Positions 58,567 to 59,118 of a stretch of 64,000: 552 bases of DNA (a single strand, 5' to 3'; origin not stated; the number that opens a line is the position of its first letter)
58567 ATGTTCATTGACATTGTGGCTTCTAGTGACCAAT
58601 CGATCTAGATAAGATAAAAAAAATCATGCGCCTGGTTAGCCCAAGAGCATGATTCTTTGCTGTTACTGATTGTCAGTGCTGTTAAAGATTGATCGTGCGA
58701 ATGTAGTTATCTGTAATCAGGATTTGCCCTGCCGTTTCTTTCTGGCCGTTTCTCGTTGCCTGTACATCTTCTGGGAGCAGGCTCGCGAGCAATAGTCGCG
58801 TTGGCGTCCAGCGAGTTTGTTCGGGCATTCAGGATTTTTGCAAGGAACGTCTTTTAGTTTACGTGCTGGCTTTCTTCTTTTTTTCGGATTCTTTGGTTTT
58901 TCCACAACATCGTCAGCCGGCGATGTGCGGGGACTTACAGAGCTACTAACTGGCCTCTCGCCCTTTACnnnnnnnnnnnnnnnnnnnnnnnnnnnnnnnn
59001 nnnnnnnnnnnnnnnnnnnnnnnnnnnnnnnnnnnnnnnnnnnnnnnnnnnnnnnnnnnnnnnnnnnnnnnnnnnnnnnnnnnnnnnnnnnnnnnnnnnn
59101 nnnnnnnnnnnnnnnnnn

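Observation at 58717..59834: Canonical A_AAA_AAG slippery site on a stop codon links a membrane protein ORF to a downstream zinc-ribbon ORF in the -1 frame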

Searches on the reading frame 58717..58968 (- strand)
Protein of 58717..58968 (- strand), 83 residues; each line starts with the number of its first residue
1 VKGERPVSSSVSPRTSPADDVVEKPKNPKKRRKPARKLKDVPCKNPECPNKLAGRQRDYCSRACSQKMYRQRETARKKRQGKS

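Call 7: search_protein_families(library=pfam, proteins=[window:58717-58968:-], max_evalue=1)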
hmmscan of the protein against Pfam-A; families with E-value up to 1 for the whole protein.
window:58717-58968:- (83 aa): 0 families

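Call 8: search_protein_families(library=phrogs, proteins=[window:58717-58968:-], max_evalue=1)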
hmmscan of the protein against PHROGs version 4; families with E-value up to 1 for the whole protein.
window:58717-58968:- (83 aa): 1 family
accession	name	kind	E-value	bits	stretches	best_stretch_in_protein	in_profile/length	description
phrog_28496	-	unknown function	0.01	16.9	1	14-64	120-170/172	-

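Call 39: find_homologous_proteins(query=window:58720-58968:-, max_evalue=0.01)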
Query seq(83 aa) (83 aa): 1 proteins with E <= 0.01 among 2 candidates.
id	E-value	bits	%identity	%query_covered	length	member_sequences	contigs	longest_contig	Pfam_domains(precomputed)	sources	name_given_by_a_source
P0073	9.2e-28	114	72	99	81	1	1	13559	-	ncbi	-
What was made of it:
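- Only one separately called ribbon ORF was found among 5.8 billion proteins (call 39).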

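Call 70: search_protein_families(library=pfam, proteins=[P0073], max_evalue=1)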
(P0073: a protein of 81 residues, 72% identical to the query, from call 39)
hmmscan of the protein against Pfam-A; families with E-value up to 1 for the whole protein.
P0073 (81 aa): 1 family
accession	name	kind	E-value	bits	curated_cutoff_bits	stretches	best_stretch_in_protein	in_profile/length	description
PF14543.11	TAXi_N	-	0.15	12.7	30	1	23-71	38-85/176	Xylanase inhibitor N-terminal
